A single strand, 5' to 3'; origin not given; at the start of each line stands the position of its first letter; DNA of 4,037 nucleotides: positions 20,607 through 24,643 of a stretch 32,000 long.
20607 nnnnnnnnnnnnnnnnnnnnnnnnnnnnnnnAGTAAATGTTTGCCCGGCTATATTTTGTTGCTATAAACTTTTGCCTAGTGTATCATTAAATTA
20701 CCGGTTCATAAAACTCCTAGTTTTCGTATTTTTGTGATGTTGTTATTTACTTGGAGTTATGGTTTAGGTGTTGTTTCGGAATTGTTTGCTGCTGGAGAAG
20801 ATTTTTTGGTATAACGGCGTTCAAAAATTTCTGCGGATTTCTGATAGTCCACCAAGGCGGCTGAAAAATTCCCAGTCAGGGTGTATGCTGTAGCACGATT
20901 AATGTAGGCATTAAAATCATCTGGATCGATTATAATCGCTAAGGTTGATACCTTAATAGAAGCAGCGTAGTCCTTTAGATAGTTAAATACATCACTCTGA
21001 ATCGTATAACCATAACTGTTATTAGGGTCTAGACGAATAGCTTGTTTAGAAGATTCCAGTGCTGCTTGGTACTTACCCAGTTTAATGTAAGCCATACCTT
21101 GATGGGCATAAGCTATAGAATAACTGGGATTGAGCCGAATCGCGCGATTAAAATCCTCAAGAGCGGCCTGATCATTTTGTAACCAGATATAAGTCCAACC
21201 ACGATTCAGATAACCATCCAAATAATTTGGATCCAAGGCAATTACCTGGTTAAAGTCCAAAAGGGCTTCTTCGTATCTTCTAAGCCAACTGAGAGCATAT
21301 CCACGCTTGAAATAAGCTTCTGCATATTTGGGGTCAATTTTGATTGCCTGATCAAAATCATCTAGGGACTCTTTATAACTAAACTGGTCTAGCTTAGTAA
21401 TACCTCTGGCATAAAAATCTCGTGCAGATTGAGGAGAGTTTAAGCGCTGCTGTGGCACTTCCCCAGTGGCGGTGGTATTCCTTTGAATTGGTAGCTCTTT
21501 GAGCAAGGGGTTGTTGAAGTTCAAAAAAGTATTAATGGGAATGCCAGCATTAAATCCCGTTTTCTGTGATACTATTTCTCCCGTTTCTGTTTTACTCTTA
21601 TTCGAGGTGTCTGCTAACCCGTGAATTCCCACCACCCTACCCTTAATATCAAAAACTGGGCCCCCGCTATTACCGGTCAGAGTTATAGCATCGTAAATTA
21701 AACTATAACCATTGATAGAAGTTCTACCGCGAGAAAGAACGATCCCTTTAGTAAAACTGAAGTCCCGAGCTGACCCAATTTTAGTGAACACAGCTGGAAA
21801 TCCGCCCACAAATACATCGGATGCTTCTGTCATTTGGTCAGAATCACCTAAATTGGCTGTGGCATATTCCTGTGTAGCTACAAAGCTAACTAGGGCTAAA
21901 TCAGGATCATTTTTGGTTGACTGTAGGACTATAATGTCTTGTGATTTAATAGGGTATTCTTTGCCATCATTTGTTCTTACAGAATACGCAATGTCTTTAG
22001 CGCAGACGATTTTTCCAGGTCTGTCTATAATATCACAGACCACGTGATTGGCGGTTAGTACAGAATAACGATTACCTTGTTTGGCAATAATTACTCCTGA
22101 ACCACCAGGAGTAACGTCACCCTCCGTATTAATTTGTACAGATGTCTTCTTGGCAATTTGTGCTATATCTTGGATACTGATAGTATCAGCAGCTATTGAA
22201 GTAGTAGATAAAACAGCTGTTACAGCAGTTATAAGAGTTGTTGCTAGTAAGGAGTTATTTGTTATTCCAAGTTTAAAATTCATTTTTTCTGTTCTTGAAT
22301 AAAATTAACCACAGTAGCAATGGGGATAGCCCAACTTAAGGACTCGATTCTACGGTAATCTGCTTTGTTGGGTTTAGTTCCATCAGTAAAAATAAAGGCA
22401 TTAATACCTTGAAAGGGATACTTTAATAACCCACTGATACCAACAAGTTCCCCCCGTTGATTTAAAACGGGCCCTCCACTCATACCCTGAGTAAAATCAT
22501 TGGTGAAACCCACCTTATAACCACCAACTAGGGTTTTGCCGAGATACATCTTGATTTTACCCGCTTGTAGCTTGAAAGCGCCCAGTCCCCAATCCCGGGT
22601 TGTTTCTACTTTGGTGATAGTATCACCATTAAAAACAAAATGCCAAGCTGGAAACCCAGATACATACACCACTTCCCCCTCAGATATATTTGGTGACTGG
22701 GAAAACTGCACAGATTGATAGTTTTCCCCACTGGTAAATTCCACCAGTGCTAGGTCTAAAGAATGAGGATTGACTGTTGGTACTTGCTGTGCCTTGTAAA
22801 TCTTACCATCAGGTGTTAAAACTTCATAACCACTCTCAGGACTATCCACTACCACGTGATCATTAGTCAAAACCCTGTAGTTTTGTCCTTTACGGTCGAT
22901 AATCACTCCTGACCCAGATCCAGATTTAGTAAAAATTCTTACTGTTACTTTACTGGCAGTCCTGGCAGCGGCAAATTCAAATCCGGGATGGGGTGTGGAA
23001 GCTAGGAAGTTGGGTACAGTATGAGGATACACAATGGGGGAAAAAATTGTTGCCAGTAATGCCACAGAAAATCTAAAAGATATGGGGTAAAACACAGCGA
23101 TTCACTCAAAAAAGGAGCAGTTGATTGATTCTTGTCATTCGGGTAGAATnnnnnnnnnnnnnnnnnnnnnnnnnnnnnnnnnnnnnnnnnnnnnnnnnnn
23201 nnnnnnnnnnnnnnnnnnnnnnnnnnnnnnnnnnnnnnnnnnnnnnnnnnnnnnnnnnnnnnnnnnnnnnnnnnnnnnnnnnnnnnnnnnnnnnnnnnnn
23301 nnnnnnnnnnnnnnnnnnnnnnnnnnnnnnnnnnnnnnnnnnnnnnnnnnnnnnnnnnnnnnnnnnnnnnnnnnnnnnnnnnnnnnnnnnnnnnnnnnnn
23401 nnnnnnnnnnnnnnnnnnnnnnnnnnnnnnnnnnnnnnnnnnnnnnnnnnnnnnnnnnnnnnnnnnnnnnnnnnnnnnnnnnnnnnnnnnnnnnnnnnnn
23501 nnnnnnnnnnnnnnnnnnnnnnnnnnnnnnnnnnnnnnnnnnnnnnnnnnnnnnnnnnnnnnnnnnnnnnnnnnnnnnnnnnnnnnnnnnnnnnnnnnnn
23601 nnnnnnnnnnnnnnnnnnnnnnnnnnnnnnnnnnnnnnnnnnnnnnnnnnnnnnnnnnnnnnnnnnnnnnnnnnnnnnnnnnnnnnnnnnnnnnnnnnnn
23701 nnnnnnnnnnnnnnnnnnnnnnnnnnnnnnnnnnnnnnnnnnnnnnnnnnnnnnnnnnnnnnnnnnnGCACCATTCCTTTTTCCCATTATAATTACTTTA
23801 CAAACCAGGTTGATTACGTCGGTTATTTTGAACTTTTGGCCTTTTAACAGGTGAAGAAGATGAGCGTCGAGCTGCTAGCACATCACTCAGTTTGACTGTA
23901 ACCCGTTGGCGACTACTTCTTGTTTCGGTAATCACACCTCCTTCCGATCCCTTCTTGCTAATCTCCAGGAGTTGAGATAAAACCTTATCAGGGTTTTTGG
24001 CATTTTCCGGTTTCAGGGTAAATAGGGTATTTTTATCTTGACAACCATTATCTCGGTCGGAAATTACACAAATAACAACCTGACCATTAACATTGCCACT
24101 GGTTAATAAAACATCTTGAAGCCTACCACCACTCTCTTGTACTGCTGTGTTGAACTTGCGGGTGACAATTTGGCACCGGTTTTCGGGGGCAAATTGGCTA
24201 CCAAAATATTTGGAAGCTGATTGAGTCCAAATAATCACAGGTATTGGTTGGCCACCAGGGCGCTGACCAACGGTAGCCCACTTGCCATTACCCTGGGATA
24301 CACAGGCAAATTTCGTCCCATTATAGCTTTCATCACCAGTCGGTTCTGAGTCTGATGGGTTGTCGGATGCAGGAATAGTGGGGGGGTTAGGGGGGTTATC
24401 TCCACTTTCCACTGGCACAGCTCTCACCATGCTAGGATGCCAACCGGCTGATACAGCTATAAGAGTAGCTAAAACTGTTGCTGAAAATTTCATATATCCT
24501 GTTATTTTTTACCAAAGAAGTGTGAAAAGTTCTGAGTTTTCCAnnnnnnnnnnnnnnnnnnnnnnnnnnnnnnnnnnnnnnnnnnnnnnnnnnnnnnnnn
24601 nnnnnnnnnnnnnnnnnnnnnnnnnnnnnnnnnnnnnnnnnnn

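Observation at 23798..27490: Basic Pro/Thr-rich C-terminal tail ending R-P/S-T-x-G-x-L is shared by COP23 paralogs and the unrelated beta-helix protein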

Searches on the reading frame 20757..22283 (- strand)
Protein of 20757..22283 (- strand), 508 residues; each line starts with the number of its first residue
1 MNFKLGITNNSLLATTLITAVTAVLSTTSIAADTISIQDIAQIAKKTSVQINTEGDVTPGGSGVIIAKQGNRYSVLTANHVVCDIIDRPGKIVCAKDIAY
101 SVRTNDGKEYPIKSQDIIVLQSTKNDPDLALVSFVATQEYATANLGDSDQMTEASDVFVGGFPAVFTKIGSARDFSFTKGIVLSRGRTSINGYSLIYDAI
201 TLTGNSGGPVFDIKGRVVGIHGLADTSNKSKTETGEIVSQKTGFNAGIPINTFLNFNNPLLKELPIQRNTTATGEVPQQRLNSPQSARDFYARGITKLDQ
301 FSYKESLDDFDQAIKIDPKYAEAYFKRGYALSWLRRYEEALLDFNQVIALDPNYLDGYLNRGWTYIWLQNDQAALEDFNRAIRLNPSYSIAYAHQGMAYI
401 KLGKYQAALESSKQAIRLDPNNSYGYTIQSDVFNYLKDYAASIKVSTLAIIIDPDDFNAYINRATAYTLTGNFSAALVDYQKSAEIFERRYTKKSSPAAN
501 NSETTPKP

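Call 3: search_protein_families(library=pfam, proteins=[window:20757-22283:-], max_evalue=0.01)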
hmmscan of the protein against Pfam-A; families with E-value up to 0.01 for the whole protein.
window:20757-22283:- (508 aa): 18 families
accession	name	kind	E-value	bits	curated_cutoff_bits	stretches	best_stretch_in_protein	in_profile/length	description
PF00515.34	TPR_1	-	3.9e-35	118.7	27.8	5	321-354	1-34/34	Tetratricopeptide repeat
PF07719.23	TPR_2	-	3e-29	99.1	27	3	321-354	1-34/34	Tetratricopeptide repeat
PF13414.12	TPR_11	-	6.8e-25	86.9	26.8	4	303-331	10-38/42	TPR repeat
PF13181.12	TPR_8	-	1.6e-23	81.2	25.7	3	391-422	3-34/34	Tetratricopeptide repeat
PF13431.12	TPR_17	-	2.5e-22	77.6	24.4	2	310-341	2-33/34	Tetratricopeptide repeat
PF13365.12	Trypsin_2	-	1.5e-21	78.1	27.6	1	61-220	1-144/144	Trypsin-like peptidase domain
PF13371.12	TPR_9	-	8.4e-16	58.2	35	4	335-391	9-65/73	Tetratricopeptide repeat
PF13432.12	TPR_16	-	6.5e-14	52.5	32.7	2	372-422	14-64/65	Tetratricopeptide repeat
PF13424.12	TPR_12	-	4.2e-11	43.3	30.1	1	361-419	9-75/77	Tetratricopeptide repeat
PF14559.12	TPR_19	-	3.5e-10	40.5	25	0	336-387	6-57/68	Tetratricopeptide repeat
PF13174.12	TPR_6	-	5.1e-09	36.6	26.3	0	322-353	1-32/33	Tetratricopeptide repeat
PF13428.12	TPR_14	-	5.8e-09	36.2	23.5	0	322-360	2-40/44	Tetratricopeptide repeat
PF00089.32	Trypsin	-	2.3e-08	34.6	20.6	1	49-230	16-204/220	Trypsin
PF13374.12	TPR_10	-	2.6e-07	30.9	27.5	0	459-489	4-34/42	Tetratricopeptide repeat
PF01239.28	PPTA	-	3.5e-05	23.7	29.5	0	405-424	1-20/32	Protein prenyltransferase alpha subunit repeat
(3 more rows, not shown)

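Call 31: search_protein_families(library=ncbifam, proteins=[window:20757-22283:-], max_evalue=0.01)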
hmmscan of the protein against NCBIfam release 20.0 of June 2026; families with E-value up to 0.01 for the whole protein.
window:20757-22283:- (508 aa): 28 families (the best 25 are shown)
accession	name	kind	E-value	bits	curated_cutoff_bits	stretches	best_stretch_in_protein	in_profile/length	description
NF040959.1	MamA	equivalog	4.9e-18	65.3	200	2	362-486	78-202/204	magnetosome protein MamA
TIGR02037.1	degP_htrA_DO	subfamily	4.2e-14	52.3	416.2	1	53-266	54-233/434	Do family serine endopeptidase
NF008391.2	PRK11189.1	equivalog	7.9e-14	51.8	250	2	278-370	56-148/297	lipoprotein NlpI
TIGR00990.1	3a0801s09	subfamily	5.5e-13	48.4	757.25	2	286-405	330-449/615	mitochondrial import receptor subunit TOM70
TIGR02521.1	type_IV_pilW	equivalog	6.3e-13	48.8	154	2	358-423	34-99/234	type IV pilus biogenesis/stability protein PilW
TIGR02917.1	PEP_TPR_lipo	equivalog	1.3e-12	46.5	312.2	1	279-457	116-295/899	XrtA/PEP-CTERM system TPR-repeat protein PrsT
NF050055.1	SerProtHtrAMycob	equivalog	4.7e-10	39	800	1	36-269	203-415/502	serine protease HtrA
NF047558.1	TPR_END_plus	domain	6.9e-10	38.7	32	0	397-423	7-32/56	TPR end-of-group domain-containing protein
TIGR02552.1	LcrH_SycD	equivalog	9e-10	38.4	104.8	1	310-423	7-120/136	SycD/LcrH family type III secretion system chaperone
NF033762.1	social_mot_Tgl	equivalog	1.5e-09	37.6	225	1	285-433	29-180/252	social motility TPR repeat lipoprotein Tgl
NF053637.1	SerProtHtrAspr2045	equivalog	3e-08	33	650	1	41-263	85-285/394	serine protease HtrA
NF047968.1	SerProtHtrA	equivalog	7e-08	32.2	470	1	54-252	82-248/357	serine protease HtrA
TIGR04510.1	mod_pep_cyc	subfamily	6.9e-07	28.1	400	1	287-415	398-527/814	putative peptide modification system cyclase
NF007526.1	PRK10139.1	equivalog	1e-06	27.7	756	1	56-222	88-231/456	serine endoprotease DegQ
NF040961.1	MamO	equivalog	3.9e-06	25.5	800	1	36-229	74-247/648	magnetosome protein MamO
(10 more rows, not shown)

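Call 56: search_solved_structures(query=window:20757-22283:-, max_evalue=0.00001)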
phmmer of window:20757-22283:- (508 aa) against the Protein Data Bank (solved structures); distinct sequences matched with E-value up to 0.00001: 115 (the best 60 are shown).
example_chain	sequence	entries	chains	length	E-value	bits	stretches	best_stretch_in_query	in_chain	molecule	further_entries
9qhb_A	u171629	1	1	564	1.3e-44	156.3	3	284-488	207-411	Engineered tetratricopeptide repeat protein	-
7yea_A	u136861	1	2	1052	8e-30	107.5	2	297-427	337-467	UDP-N-acetylglucosamine--peptide N-acetylglucosaminyltransferase 110 kDa subunit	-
7yeh_B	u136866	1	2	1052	8e-30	107.5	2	297-427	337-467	UDP-N-acetylglucosamine--peptide N-acetylglucosaminyltransferase 110 kDa subunit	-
7ntf_A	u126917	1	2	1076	8.6e-30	107.4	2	297-427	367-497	Isoform 1 of UDP-N-acetylglucosamine--peptide N-acetylglucosaminyltransferase 110 kDa subu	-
8bu0_A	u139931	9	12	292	1e-23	87.4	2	284-423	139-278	Consensus tetratricopeptide repeat protein | Crystal structure of an 8-repeat consensus TPR superhelix with Zinc. | Monomer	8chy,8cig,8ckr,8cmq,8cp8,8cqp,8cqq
1w3b_A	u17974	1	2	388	3.2e-22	82.5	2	307-422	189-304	UDP-N-ACETYLGLUCOSAMINE--PEPTIDE N-ACETYLGLUCOSAMINYLTRANSFERASE 110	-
9qhc_A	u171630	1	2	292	1.1e-21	80.8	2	284-423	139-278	Engineered tetratricopeptide repeat protein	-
6eou_A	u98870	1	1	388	1.2e-21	80.6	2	308-422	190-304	UDP-N-acetylglucosamine--peptide N-acetylglucosaminyltransferase 110 kDa subunit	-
7y4i_A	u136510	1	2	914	2.4e-21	79.6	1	304-404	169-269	Probable UDP-N-acetylglucosamine--peptide N-acetylglucosaminyltransferase SPINDLY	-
8dtf_A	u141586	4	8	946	2.8e-21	79.3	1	304-404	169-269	Probable UDP-N-acetylglucosamine--peptide N-acetylglucosaminyltransferase SPINDLY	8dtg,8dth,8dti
7kdt_A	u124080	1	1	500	1.2e-18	70.7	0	280-419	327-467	Mitochondrial import receptor subunit TOM70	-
9pkq_A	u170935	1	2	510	1.3e-18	70.6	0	290-419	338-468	Mitochondrial import receptor subunit TOM70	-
7dhg_C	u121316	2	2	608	4e-18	69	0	280-419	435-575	Mitochondrial import receptor subunit TOM70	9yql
9yr4_A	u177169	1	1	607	4.4e-18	68.8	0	280-419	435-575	Mitochondrial import receptor subunit TOM70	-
9hb4_G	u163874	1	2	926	1.8e-15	60.2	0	302-388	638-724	Sperm-associated antigen 1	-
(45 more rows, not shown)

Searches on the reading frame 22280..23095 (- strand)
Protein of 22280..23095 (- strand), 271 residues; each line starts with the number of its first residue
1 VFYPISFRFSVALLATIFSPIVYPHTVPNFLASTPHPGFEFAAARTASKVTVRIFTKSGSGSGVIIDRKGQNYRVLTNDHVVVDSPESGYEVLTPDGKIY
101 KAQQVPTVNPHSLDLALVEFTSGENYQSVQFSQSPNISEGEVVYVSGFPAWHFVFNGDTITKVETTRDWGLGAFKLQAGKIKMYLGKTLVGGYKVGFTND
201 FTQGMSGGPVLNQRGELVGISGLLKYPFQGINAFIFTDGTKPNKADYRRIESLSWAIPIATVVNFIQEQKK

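Call 3: search_protein_families(library=pfam, proteins=[window:22280-23095:-], max_evalue=0.01)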
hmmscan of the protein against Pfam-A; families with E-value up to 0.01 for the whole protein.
window:22280-23095:- (271 aa): 4 families
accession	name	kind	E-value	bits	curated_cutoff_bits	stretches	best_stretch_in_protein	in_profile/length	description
PF13365.12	Trypsin_2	-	2.8e-22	80.4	27.6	1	61-220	1-144/144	Trypsin-like peptidase domain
PF00089.32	Trypsin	-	4e-08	33.8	20.6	1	46-221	10-195/220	Trypsin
PF10459.15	Peptidase_S46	-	0.0013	17.9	22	1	198-220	627-649/698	Peptidase S46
PF00949.27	Peptidase_S7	-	0.0028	18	20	1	179-220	77-112/131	Peptidase S7, Flavivirus NS3 serine protease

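Call 31: search_protein_families(library=ncbifam, proteins=[window:22280-23095:-], max_evalue=0.01)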
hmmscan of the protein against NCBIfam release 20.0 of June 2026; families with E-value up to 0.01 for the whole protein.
window:22280-23095:- (271 aa): 11 families
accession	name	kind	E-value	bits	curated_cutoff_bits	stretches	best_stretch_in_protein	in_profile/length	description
TIGR02037.1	degP_htrA_DO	subfamily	5.4e-16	58.6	416.2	1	56-149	57-143/434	Do family serine endopeptidase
NF047968.1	SerProtHtrA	equivalog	3.9e-13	49.5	470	1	55-148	83-170/357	serine protease HtrA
NF041521.1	HhoA_HhoB_HtrA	equivalog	1.5e-11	44.2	450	1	53-149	51-139/335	HhoA/HhoB/HtrA family serine endopeptidase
NF040961.1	MamO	equivalog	2.2e-10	39.5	800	1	48-232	87-251/648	magnetosome protein MamO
NF033740.0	MarP_fam_protase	equivalog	4.1e-08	32.7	250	1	57-150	209-292/390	MarP family serine protease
NF007526.1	PRK10139.1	equivalog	8e-08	31.4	756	1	58-149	90-175/456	serine endoprotease DegQ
NF008147.1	PRK10898.1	equivalog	3.8e-07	29.6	408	1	59-223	78-217/352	outer membrane-stress sensor serine endopeptidase DegS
NF008189.1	PRK10942.1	equivalog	8e-07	27.9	720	1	60-144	114-192/477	serine endoprotease DegP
NF050055.1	SerProtHtrAMycob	equivalog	2.6e-06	26.6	800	1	42-149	208-316/502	serine protease HtrA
TIGR02038.1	protease_degS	equivalog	4.4e-06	26.1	422.95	1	58-149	77-160/351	outer membrane-stress sensor serine endopeptidase DegS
NF053637.1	SerProtHtrAspr2045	equivalog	6.9e-05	21.9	650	1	58-221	102-251/394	serine protease HtrA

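Call 57: search_solved_structures(query=window:22280-23095:-, max_evalue=0.001)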
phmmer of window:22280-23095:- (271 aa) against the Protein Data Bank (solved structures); distinct sequences matched with E-value up to 0.001: 32.
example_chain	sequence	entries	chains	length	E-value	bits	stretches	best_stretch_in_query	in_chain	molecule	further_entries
9zqg_A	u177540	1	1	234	2.1e-06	30.6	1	58-223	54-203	Periplasmic serine protease DO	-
9zpq_A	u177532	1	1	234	5.2e-06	29.3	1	58-222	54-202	Periplasmic serine protease DO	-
1l1j_A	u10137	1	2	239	6.8e-06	29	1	59-233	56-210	heat shock protease HtrA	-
6z05_A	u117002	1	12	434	1.2e-05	28.1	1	58-150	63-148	DegQ family serine endoprotease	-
7xs0_A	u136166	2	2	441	1.6e-05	27.7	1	59-150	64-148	Periplasmic serine endoprotease DegP-like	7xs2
5y28_A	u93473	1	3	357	1.7e-05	27.6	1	59-150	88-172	Periplasmic serine endoprotease DegP-like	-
5y2d_A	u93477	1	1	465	2e-05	27.4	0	59-150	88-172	Periplasmic serine endoprotease DegP-like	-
4yo1_A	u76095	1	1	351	2.4e-05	27.2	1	42-230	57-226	DegQ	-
5b6l_A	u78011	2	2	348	3e-05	26.8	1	57-240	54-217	Putative serine protease HhoA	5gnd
5t63_A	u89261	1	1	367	3.3e-05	26.7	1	57-240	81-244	Putative serine protease HhoA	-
9zrj_A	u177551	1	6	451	3.5e-05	26.6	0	59-153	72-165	Periplasmic serine protease DO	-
3pv4_A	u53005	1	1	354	3.9e-05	26.5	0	59-230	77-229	DegQ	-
4ynn_A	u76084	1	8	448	4.7e-05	26.2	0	43-230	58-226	Protease DO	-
3pv2_A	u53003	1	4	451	7.1e-05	25.6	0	59-230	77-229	DegQ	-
5t69_A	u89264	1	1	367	7.9e-05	25.5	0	57-240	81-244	Putative serine protease HhoA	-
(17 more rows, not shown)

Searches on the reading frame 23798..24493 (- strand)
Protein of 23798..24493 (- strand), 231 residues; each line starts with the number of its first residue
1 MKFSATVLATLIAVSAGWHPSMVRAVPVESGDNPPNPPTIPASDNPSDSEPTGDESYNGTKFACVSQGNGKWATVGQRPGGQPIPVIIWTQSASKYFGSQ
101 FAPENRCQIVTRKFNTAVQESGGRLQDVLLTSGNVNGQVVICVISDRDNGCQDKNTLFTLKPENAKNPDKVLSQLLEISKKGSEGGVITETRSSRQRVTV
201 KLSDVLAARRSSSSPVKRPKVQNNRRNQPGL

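Call 3: search_protein_families(library=pfam, proteins=[window:23798-24493:-], max_evalue=0.01)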
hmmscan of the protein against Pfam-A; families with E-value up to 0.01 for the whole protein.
window:23798-24493:- (231 aa): 1 family
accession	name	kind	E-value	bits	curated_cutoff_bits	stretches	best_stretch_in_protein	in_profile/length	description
PF14218.11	COP23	-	1.6e-32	112.6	27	1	61-206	1-137/138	Circadian oscillating protein COP23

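Call 61: search_dna_similar(query=window:23798-24493:-, collection=plasmids, mode=protein, max_evalue=0.00001, max_rows=40)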
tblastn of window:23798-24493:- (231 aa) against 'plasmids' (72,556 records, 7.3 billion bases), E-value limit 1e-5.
Records with a match: 2; places in all: 2; records where one place covers at least 80% of the query: 0.
Best place of each record, by identity: <60% 2.
By first word of the organism name: Calothrix 1; Nostoc 1.
By predicted mobility (MOB-suite, as given by PLSDB): mobilizable 1; conjugative 1.
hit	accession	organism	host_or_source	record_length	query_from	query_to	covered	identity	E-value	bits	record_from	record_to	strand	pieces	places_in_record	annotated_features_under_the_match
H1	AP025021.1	Calothrix sp. PCC 7716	-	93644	48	177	56%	33.1%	6e-8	60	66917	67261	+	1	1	hypothetical protein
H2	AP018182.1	Nostoc carneum NIES-2107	-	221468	73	183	48%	28.8%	2e-6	56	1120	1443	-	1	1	hypothetical protein (x2)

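Call 62: get_annotated_region(hit=H1, flank=8000)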
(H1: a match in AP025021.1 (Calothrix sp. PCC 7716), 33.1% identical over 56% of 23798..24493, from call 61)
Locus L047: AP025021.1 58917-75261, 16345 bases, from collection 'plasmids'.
description: Calothrix sp. PCC 7716 plasmid Cal7716_p3 DNA, complete genome
organism: Calothrix sp. PCC 7716 (NCBI taxid 2853227)
taxonomy: Bacteria; Cyanobacteriota; Cyanophyceae; Nostocales; Calotrichaceae; Calothrix; Calothrix sp. PCC 7716
host: -; source: -; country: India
typing (MOB-suite, as given by PLSDB): mobilizable; relaxase MOBP
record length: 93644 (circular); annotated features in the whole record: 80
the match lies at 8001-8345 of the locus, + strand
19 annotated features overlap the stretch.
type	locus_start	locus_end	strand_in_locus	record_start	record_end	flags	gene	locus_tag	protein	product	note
CDS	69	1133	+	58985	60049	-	-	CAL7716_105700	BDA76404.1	hypothetical protein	-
CDS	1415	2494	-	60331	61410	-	-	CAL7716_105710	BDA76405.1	hypothetical protein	-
CDS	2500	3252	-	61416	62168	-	-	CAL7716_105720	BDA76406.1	hypothetical protein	-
CDS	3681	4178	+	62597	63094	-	-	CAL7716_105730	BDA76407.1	hypothetical protein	-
CDS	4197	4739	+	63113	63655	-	-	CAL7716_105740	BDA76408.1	hypothetical protein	-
CDS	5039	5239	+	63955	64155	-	-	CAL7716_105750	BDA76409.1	hypothetical protein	-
CDS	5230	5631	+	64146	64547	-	-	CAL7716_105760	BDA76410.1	hypothetical protein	-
CDS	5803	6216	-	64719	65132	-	-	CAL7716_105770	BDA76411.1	hypothetical protein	-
CDS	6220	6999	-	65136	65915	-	-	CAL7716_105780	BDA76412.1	hypothetical protein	-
CDS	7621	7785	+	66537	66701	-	-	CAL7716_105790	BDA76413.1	hypothetical protein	-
CDS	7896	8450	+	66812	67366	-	-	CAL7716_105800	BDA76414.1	hypothetical protein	-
CDS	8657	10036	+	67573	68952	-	-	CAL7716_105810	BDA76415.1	hypothetical protein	-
CDS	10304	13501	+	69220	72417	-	-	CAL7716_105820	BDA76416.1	unknown protein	-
CDS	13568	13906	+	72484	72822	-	-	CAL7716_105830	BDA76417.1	hypothetical protein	-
CDS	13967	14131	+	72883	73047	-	-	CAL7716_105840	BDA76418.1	hypothetical protein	-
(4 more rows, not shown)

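Call 63: get_annotated_region(hit=H2, flank=8000)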
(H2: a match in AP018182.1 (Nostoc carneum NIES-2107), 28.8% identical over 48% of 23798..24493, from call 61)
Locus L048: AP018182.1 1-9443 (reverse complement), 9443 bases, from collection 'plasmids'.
description: Nostoc carneum NIES-2107 plasmid plasmid2 DNA, complete genome
organism: Nostoc carneum NIES-2107 (NCBI taxid 1973483)
taxonomy: Bacteria; Cyanobacteriota; Cyanophyceae; Nostocales; Nostocaceae; Nostoc; Nostoc carneum; Nostoc carneum NIES-2107
host: -; source: -; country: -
typing (MOB-suite, as given by PLSDB): conjugative; replicon rep_cluster_1671; relaxase MOBP; mating-pair formation MPF_T
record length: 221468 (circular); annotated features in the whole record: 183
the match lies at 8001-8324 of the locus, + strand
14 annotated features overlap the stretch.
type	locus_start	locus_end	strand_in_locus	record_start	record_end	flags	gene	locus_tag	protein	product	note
CDS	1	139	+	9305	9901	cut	-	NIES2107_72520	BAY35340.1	hypothetical protein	-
CDS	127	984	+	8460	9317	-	-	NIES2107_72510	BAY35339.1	UBA/THIF-type NAD/FAD binding fold protein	-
CDS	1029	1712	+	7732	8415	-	-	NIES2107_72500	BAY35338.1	hypothetical protein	-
CDS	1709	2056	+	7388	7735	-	-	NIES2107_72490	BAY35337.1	hypothetical protein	-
CDS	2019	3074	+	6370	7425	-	-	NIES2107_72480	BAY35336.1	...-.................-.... protein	-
CDS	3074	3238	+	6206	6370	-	-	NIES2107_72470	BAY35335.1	hypothetical protein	-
CDS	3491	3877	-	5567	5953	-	-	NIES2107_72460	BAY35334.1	hypothetical protein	-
CDS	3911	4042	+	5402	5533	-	-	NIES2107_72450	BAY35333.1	hypothetical protein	-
CDS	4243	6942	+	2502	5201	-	-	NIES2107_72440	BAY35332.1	hypothetical protein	-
CDS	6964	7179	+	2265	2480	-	-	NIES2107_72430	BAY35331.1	hypothetical protein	-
CDS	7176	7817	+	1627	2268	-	-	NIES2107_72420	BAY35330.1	hypothetical protein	-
CDS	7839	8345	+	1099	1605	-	-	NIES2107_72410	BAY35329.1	hypothetical protein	-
CDS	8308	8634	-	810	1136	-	-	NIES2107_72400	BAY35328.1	hypothetical protein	-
CDS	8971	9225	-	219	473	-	-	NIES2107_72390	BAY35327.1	hypothetical protein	-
